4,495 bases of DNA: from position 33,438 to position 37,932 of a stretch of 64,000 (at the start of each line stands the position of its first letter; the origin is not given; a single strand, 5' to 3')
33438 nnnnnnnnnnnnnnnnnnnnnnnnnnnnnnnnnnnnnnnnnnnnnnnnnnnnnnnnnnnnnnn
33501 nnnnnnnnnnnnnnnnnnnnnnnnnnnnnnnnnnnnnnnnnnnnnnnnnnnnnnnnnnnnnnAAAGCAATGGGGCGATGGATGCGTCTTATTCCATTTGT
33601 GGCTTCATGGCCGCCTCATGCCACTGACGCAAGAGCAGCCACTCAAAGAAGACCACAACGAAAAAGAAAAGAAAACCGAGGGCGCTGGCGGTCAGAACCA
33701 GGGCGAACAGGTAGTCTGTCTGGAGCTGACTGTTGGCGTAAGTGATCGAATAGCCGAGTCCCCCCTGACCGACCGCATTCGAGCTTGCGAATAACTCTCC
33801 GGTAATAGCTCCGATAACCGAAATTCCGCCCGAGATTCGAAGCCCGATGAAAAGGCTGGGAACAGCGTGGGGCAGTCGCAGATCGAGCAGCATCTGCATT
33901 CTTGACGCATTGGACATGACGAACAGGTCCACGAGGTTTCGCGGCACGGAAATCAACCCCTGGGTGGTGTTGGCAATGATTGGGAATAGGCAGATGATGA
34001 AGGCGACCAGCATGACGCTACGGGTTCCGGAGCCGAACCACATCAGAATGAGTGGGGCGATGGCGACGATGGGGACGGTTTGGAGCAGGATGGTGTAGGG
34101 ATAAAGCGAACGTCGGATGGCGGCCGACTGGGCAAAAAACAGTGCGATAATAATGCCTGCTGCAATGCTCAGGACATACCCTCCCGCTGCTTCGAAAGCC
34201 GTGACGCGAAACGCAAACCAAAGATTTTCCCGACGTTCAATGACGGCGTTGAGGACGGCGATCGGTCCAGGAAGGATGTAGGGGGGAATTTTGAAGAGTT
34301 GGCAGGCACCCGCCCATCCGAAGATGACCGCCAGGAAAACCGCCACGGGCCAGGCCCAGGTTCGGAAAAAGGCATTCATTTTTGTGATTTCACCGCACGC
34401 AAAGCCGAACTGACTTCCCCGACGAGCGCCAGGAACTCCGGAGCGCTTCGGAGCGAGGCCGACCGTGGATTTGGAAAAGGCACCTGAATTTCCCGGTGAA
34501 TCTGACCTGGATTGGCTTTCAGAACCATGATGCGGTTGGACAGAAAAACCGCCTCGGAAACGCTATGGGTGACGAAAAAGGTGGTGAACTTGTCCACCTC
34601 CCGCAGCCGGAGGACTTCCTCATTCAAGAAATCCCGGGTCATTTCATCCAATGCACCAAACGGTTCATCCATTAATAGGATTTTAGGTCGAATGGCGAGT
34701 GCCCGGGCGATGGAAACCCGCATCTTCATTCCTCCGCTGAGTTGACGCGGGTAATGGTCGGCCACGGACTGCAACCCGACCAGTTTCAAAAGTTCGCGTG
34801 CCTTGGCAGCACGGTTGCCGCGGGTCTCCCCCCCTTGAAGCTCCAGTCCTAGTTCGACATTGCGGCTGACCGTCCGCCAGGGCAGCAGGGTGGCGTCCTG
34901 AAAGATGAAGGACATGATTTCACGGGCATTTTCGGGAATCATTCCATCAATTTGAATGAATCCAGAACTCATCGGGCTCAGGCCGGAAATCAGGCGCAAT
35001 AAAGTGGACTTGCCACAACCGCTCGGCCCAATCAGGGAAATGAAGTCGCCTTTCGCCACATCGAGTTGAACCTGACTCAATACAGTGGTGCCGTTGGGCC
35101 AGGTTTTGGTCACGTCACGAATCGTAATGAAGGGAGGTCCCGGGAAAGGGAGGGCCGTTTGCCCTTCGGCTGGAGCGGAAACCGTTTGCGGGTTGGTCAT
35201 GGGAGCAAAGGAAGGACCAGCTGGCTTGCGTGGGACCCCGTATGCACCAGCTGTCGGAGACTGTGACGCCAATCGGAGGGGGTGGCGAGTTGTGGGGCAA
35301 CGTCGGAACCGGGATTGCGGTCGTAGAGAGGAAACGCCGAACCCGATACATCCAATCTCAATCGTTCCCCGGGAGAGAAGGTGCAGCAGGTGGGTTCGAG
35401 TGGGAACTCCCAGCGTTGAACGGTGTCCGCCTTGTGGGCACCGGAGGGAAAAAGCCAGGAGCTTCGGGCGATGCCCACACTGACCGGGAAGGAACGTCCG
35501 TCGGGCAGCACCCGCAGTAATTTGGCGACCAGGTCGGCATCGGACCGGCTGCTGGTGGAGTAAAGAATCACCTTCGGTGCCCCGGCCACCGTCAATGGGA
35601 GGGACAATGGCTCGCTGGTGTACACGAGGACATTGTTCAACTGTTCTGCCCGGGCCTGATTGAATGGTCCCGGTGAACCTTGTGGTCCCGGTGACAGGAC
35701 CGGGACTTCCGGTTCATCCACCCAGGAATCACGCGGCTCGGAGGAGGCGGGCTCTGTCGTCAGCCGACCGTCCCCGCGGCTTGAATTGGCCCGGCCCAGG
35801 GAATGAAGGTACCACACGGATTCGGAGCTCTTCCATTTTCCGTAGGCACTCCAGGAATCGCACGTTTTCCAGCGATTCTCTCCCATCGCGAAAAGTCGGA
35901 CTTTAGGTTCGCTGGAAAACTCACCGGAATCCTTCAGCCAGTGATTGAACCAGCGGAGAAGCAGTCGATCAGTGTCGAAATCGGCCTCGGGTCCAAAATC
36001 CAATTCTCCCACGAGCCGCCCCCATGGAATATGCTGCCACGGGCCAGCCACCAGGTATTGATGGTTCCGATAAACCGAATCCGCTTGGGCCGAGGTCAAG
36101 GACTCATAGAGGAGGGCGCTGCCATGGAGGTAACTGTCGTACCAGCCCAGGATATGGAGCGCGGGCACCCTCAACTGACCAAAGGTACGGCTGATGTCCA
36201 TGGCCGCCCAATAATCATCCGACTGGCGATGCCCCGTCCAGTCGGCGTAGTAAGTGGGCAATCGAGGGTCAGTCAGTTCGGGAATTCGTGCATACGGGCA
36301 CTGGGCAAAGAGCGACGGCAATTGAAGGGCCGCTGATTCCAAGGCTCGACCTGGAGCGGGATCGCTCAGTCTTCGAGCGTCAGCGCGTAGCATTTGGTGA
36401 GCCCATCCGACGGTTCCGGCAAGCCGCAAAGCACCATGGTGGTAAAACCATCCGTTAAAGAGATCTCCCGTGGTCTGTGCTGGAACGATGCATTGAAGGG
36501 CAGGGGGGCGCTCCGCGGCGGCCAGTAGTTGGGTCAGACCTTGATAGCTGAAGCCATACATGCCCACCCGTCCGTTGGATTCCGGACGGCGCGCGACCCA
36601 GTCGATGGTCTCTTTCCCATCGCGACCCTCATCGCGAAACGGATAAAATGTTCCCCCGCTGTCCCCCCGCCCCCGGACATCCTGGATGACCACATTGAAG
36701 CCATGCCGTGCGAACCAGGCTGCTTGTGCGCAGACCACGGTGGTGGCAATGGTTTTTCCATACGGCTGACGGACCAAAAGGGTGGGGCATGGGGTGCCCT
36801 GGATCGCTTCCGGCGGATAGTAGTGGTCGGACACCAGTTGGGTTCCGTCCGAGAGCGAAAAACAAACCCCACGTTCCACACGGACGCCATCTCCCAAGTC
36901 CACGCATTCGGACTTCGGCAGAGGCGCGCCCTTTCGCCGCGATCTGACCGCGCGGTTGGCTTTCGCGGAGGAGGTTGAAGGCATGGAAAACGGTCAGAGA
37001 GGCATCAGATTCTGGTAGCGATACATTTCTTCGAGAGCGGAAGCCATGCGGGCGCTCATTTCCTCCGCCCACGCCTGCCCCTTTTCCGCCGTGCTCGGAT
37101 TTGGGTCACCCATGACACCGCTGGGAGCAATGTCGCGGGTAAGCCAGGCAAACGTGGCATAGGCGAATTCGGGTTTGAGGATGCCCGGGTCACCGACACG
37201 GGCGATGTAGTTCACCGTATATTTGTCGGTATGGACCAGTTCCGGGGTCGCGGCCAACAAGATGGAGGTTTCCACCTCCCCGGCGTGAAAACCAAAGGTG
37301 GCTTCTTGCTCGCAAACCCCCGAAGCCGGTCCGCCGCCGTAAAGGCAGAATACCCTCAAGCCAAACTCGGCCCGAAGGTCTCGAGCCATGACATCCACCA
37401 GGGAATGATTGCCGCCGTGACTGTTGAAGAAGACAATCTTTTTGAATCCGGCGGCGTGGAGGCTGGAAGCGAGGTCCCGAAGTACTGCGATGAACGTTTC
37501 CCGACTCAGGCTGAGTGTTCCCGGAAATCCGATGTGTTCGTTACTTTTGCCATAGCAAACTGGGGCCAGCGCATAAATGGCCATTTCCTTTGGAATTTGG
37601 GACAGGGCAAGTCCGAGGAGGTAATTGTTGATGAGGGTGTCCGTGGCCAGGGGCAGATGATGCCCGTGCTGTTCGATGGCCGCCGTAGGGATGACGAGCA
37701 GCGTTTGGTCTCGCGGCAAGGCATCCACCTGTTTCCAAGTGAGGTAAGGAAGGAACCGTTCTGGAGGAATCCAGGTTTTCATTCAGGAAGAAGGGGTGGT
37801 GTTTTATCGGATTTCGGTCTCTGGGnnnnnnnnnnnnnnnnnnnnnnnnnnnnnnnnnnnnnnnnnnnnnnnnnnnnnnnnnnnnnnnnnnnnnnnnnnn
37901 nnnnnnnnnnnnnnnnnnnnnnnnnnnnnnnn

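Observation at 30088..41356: Tightly coupled ~10-kb transport-plus-hydrolysis operon with divergent amidase: candidate uncharacterised catabolic/salvage pathway for an N-rich cyclic amide or aminopyrimidine-like compound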

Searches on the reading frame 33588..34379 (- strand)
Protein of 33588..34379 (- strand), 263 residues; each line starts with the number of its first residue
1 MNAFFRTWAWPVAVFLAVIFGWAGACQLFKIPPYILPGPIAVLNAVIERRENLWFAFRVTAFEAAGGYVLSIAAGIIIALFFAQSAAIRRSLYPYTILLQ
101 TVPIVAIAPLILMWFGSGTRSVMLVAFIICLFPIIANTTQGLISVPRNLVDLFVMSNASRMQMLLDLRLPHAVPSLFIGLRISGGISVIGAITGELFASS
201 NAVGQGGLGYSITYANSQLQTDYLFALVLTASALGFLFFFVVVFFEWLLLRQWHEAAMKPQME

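Call 3: search_protein_families(library=pfam, proteins=[window:33588-34379:-], max_evalue=0.01)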
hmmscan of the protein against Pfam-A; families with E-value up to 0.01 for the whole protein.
window:33588-34379:- (263 aa): 1 family
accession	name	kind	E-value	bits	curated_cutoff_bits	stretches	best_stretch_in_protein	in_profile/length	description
PF00528.27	BPD_transp_1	-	1.7e-24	87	26.4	1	72-245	2-178/184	Binding-protein-dependent transport system inner membrane component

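Call 4: search_protein_families(library=ncbifam, proteins=[window:33588-34379:-], max_evalue=0.01)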
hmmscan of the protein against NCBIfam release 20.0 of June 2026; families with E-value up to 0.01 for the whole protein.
window:33588-34379:- (263 aa): 6 families
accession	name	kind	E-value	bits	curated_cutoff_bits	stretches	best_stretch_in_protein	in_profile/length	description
NF040733.1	ABC_perm_U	equivalog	3.4e-24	85.7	295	1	12-253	12-248/251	ABC transporter permease subunit SaoP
TIGR01183.1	ntrB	equivalog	1.6e-19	70.4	209.05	1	63-237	25-194/202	nitrate ABC transporter permease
NF008470.0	PRK11365.1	equivalog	3.1e-19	69.4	347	1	10-256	15-255/263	aliphatic sulfonate ABC transporter permease SsuC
NF007545.0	PRK10160.1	equivalog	6.7e-13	48.7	342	1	13-237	29-255/275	taurine ABC transporter permease TauC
TIGR03416.1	ABC_choXWV_perm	equivalog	1.2e-10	41.3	363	1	67-223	98-248/267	choline ABC transporter permease subunit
NF008196.0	PRK10952.1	equivalog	9.4e-10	37.8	439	1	68-209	157-292/356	glycine betaine/L-proline ABC transporter permease ProW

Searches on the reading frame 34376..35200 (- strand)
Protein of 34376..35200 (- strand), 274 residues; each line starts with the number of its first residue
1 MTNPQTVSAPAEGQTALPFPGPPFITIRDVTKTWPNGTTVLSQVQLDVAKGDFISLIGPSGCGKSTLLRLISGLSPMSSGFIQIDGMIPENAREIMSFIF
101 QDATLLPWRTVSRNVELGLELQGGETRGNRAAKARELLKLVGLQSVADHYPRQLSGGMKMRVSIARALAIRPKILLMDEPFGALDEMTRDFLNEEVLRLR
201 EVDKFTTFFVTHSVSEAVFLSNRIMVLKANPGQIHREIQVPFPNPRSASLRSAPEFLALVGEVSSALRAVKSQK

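Call 3: search_protein_families(library=pfam, proteins=[window:34376-35200:-], max_evalue=0.01)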
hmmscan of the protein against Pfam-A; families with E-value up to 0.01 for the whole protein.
window:34376-35200:- (274 aa): 9 families
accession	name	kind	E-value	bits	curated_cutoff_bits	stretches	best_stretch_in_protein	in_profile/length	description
PF00005.33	ABC_tran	-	3.6e-31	109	25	1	41-181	1-136/137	ABC transporter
PF13304.12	AAA_21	-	0.00015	22.4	27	1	54-121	2-76/304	AAA domain, putative AbiEii toxin, Type IV TA system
PF13401.12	AAA_22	-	0.0016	19.2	27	1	52-102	6-57/130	AAA domain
PF02463.25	SMC_N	-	0.0024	17.8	40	0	150-212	133-196/220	RecF/RecN/SMC N terminal domain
PF13521.12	AAA_28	-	0.0025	18.5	27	1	54-109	2-50/164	AAA domain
PF09818.15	ABC_ATPase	-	0.0035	16.8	23.2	0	152-198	156-202/283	P-loop domain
PF13555.12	AAA_29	-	0.0044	17.2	27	1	44-68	15-39/61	P-loop containing region of AAA domain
PF03193.22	RsgA_GTPase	-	0.006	16.9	30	0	49-73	104-128/174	RsgA GTPase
PF00004.35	AAA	-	0.007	17.3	21.2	0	55-87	2-32/131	ATPase family associated with various cellular activities (AAA)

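Call 4: search_protein_families(library=ncbifam, proteins=[window:34376-35200:-], max_evalue=0.01)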
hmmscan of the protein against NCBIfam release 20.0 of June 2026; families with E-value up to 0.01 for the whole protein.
window:34376-35200:- (274 aa): 189 families (the best 25 are shown)
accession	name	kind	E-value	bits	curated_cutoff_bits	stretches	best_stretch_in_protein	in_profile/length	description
TIGR01184.1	ntrCD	subfamily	6.2e-61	205.9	291.8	1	41-262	1-225/230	nitrate ABC transporter ATP-binding protein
NF008421.0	PRK11248.1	equivalog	2.8e-60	204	357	1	36-263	12-243/255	taurine ABC transporter ATP-binding subunit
NF040729.1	ABC_ATP_SaoA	equivalog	7.9e-59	199.1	360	1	25-267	2-243/248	ABC transporter ATP-binding protein SaoA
TIGR03265.1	PhnT2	equivalog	3.8e-57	194.1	457.7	1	24-234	4-213/353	putative 2-aminoethylphosphonate ABC transporter ATP-binding protein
TIGR01186.1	proV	subfamily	2e-55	188.4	326.6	1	39-229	7-205/363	betaine/proline/choline family ABC transporter ATP-binding protein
NF008420.0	PRK11247.1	equivalog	3.9e-55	186.8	395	1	25-249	13-227/257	aliphatic sulfonates ABC transporter ATP-binding protein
TIGR00968.1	3a0106s01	subfamily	3e-53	180.8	342.75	1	25-229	1-206/237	sulfate ABC transporter ATP-binding protein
NF006987.0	PRK09452.1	equivalog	1.1e-51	175.8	482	1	23-234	16-226/378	spermidine/putrescine ABC transporter ATP-binding protein PotA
NF008105.0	PRK10851.1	equivalog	5.5e-51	173.4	502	1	25-266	3-246/362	sulfate/thiosulfate ABC transporter ATP-binding protein CysA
TIGR03415.1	ABC_choXWV_ATP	equivalog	1.3e-49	169.1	483.75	1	42-229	41-240/382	choline ABC transporter ATP-binding protein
NF008653.0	PRK11650.1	subfamily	2.6e-48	164.9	432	1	25-233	4-215/357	sn-glycerol-3-phosphate ABC transporter ATP-binding protein UgpC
NF043075.1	MMSYN1_0197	equivalog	9e-47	159.7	550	1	25-234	3-211/341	spermidine/putrescine ABC transporter ATP-binding protein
TIGR01187.1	potA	subfamily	2.3e-46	158.4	355.6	1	56-229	1-176/325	polyamine ABC transporter ATP-binding protein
NF040840.2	tungstate_WtpC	equivalog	2.7e-46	158.5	440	1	25-229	2-206/347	tungstate ABC transporter ATP-binding protein WtpC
NF008621.0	PRK11607.1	equivalog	1.3e-44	152.6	613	1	23-228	18-224/377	putrescine ABC transporter ATP-binding subunit PotG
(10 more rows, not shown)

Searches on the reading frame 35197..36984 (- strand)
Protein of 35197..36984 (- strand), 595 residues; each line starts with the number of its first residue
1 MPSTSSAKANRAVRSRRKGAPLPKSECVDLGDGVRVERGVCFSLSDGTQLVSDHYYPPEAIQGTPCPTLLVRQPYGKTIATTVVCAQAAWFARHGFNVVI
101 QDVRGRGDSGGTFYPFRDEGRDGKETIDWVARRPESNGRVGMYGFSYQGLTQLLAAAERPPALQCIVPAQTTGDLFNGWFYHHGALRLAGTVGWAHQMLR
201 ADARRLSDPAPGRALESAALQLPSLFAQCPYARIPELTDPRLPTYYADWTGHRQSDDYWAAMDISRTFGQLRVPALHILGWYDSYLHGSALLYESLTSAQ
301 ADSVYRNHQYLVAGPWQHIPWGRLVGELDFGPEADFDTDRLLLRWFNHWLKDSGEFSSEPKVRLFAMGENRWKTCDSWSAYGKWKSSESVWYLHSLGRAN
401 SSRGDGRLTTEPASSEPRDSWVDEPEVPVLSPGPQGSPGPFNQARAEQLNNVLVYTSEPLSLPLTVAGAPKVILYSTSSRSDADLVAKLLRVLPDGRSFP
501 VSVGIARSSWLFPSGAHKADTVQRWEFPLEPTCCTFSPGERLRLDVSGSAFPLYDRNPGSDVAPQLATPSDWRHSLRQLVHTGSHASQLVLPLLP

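Call 3: search_protein_families(library=pfam, proteins=[window:35197-36984:-], max_evalue=0.01)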
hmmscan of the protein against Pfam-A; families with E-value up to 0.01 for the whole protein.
window:35197-36984:- (595 aa): 4 families
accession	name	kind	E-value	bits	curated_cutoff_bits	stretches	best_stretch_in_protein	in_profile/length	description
PF02129.25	Peptidase_S15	-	1.4e-63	215.5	23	1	46-319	1-261/262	X-Pro dipeptidyl-peptidase (S15 family)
PF08530.16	PepX_C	-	4.5e-29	102.3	22.5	1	356-583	3-209/217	X-Pro dipeptidyl-peptidase C-terminal non-catalytic domain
PF12146.15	Hydrolase_4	-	2.5e-05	24.1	27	1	87-167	23-105/239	Serine aminopeptidase, S33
PF00326.27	Peptidase_S9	-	0.0016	18.4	22.6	1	87-174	6-100/213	Prolyl oligopeptidase family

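Call 4: search_protein_families(library=ncbifam, proteins=[window:35197-36984:-], max_evalue=0.01)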
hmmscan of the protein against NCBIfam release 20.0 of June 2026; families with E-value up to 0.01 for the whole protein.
window:35197-36984:- (595 aa): 6 families
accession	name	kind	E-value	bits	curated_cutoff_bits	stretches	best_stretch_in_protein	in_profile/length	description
TIGR00976.1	CocE_NonD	subfamily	5.4e-117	392.1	66.3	1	46-595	5-549/550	CocE/NonD family hydrolase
NF003780.0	PRK05371.1-1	subfamily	7.1e-11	41.2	642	2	340-498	361-501/594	Xaa-Pro dipeptidyl-peptidase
NF047920.1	lactonase_UilS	equivalog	6.3e-06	26.1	400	1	82-168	39-127/285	UilS family quorum-quenching N-acyl-homoserine lactonase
NF003782.0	PRK05371.1-3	subfamily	0.00015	20.2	711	1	136-184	257-304/648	Xaa-Pro dipeptidyl-peptidase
TIGR03100.1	hydr1_PEP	hypoth_equivalog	0.0014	18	168.45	1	88-145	50-107/274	hydrolase 1, exosortase A system-associated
TIGR03101.1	hydr2_PEP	hypoth_equivalog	0.0025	17.4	202.75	1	83-113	44-74/266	hydrolase 2, exosortase A system-associated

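Call 26: search_solved_structures(query=window:35197-36984:-, max_evalue=0.001)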
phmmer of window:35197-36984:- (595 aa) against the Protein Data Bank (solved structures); distinct sequences matched with E-value up to 0.001: 19.
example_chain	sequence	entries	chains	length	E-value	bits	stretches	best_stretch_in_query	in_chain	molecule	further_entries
3i2i_A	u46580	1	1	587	8.6e-66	225.7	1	36-594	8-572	Cocaine esterase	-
3i2f_A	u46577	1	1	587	8.7e-66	225.7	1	36-594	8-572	Cocaine esterase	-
4p08_A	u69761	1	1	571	1.3e-65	225.2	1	38-594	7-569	Cocaine esterase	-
3ida_A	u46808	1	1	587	1.5e-65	224.9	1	36-594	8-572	Cocaine esterase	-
3i2h_A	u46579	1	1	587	1.7e-65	224.7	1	36-594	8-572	Cocaine esterase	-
3i2g_A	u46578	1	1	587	2.9e-65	224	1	36-594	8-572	Cocaine esterase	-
1ju3_A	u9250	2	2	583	3.8e-65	223.6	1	36-594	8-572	cocaine esterase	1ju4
3i2j_A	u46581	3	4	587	4e-65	223.5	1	36-594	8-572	Cocaine esterase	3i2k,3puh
3pui_A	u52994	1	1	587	4.6e-65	223.3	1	39-594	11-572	Cocaine esterase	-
7f65_A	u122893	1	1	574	5.9e-65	223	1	36-594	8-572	Cocaine esterase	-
9k48_A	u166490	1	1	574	6.2e-65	222.9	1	36-594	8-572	Cocaine esterase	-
1l7q_A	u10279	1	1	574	9.4e-65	222.3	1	36-594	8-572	cocaine esterase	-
1l7r_A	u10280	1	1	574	1.2e-64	222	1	36-594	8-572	cocaine esterase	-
1mpx_A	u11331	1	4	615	3.2e-37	131.3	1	37-592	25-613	alpha-amino acid ester hydrolase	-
4pf1_A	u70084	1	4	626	1.8e-35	125.5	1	42-587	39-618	Peptidase S15/CocE/NonD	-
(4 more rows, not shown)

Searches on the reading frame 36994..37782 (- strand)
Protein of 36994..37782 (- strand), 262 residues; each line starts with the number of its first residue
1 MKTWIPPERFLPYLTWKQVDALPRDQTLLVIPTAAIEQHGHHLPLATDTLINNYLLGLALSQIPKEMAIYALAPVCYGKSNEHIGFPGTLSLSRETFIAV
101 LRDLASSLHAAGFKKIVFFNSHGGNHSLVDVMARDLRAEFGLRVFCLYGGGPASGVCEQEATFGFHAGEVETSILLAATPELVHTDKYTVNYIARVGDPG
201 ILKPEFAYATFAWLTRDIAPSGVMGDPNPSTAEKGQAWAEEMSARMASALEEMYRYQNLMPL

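Call 3: search_protein_families(library=pfam, proteins=[window:36994-37782:-], max_evalue=0.01)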
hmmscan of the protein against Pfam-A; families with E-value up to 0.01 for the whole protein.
window:36994-37782:- (262 aa): 1 family
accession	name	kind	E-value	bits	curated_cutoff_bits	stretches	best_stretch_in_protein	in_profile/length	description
PF02633.19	Creatininase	-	1.5e-67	228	31.3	1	14-249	3-237/238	Creatinine amidohydrolase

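Call 4: search_protein_families(library=ncbifam, proteins=[window:36994-37782:-], max_evalue=0.01)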
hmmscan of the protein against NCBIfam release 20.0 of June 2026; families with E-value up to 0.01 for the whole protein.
window:36994-37782:- (262 aa): 4 families
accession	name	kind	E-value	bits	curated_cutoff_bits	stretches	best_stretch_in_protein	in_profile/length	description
TIGR03964.1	mycofact_creat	equivalog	2.8e-35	121.9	172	1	15-253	5-220/228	mycofactocin biosynthesis peptidyl-dipeptidase MftE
TIGR04448.1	creatininase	equivalog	8.2e-29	101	235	2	14-129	2-118/246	creatininase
NF041098.2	diketo_inos_hlase_IolN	equivalog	1.1e-19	70.7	245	1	13-128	11-123/307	3-dehydro-scyllo-inosose hydrolase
NF033501.0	ArfB_arch_rifla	equivalog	0.00063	19.6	180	1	36-144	26-127/219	2-amino-5-formylamino-6-ribosylaminopyrimidin-4(3H)-one 5'-monophosphate deformylase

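Call 15: search_solved_structures(query=window:36994-37782:-, max_evalue=0.001)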
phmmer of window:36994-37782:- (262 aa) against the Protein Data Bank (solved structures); distinct sequences matched with E-value up to 0.001: 8.
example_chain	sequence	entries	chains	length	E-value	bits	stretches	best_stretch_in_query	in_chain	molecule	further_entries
3lub_A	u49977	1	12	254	3.4e-19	72.9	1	28-256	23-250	Putative creatinine amidohydrolase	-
3a6e_A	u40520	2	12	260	1.4e-13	54.5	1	10-189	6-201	Creatinine amidohydrolase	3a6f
3a6g_A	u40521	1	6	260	2.8e-13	53.6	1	10-189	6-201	Creatinine amidohydrolase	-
3a6j_A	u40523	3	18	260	3.2e-13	53.4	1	10-189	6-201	Creatinine amidohydrolase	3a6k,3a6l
1j2t_A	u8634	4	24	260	3.2e-13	53.4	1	10-189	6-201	creatinine amidohydrolase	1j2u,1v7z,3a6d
3a6h_A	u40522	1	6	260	3.7e-13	53.1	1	10-189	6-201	Creatinine amidohydrolase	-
3no4_A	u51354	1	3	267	9.1e-13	51.9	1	12-129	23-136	creatinine amidohydrolase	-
1q3k_A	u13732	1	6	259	1.2e-12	51.5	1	10-188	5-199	creatininase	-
